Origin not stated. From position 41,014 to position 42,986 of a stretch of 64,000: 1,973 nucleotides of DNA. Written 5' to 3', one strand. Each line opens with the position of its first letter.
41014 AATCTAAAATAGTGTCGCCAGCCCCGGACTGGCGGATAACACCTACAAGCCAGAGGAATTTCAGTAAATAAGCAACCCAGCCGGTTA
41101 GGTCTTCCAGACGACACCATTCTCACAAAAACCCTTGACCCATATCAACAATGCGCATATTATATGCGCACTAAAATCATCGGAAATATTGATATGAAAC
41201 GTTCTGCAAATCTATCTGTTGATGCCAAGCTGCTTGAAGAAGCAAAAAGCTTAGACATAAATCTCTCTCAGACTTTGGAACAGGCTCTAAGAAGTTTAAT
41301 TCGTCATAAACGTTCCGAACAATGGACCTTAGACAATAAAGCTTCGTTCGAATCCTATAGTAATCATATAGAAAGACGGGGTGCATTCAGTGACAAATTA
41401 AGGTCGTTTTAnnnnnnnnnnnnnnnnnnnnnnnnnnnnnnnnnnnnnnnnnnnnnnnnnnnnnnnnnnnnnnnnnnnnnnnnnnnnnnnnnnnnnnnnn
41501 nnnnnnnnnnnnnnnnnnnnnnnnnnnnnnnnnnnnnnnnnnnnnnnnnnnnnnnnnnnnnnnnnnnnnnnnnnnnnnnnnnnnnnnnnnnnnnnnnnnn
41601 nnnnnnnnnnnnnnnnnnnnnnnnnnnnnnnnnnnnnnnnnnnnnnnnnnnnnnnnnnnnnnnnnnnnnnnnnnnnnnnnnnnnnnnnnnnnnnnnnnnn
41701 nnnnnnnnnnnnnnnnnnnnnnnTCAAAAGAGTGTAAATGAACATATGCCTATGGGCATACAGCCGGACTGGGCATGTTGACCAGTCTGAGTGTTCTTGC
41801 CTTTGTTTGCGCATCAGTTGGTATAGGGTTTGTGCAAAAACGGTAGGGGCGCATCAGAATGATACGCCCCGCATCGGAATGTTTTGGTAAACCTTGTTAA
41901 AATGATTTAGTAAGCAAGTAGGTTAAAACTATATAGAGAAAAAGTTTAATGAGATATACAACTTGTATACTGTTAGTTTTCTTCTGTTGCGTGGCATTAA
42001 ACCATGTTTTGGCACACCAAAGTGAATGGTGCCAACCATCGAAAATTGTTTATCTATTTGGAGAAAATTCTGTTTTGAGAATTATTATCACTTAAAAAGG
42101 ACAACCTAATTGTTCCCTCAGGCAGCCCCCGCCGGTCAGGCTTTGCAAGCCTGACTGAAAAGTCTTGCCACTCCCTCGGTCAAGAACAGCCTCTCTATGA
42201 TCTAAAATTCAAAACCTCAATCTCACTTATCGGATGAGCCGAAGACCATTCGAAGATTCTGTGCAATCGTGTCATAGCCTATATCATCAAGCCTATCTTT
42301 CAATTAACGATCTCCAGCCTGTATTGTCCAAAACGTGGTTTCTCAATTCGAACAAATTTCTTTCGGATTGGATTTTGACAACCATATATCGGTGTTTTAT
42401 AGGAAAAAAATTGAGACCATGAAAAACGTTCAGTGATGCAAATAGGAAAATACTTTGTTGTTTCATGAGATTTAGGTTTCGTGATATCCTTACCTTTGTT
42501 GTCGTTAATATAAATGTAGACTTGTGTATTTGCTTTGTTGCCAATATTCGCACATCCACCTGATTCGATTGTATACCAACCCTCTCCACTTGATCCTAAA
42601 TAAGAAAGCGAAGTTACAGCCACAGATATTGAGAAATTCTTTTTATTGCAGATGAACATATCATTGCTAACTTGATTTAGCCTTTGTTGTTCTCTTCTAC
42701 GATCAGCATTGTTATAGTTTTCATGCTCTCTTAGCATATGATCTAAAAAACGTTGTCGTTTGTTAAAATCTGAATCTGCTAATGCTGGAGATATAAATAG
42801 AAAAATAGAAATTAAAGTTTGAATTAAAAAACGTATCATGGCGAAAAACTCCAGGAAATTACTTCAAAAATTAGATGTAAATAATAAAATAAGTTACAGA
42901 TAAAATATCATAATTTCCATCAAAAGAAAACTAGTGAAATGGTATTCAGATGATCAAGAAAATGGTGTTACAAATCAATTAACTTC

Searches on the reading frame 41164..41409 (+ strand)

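Call 75: search_protein_families(library=pfam, proteins=[window:41164-41409:+], max_evalue=0.01)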
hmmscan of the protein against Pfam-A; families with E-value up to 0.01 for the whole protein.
window:41164-41409:+ (82 aa): 1 family
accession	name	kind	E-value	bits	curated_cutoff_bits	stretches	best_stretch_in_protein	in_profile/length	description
PF07362.18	CcdA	-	1.5e-23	83.3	22.4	1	12-82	1-71/71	Post-segregation antitoxin CcdA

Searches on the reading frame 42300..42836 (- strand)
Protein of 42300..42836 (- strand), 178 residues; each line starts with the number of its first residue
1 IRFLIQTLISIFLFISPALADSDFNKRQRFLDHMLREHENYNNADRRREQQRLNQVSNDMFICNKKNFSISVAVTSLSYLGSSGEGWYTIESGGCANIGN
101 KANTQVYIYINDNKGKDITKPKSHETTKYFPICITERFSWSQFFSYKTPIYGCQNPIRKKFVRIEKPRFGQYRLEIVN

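Call 75: search_protein_families(library=pfam, proteins=[window:42300-42836:-], max_evalue=0.01)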
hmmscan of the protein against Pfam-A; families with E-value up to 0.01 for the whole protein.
window:42300-42836:- (178 aa): 1 family
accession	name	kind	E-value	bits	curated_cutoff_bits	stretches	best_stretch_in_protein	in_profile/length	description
PF06282.16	DUF1036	-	6.8e-06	27.1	23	1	58-117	3-62/113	Protein of unknown function (DUF1036)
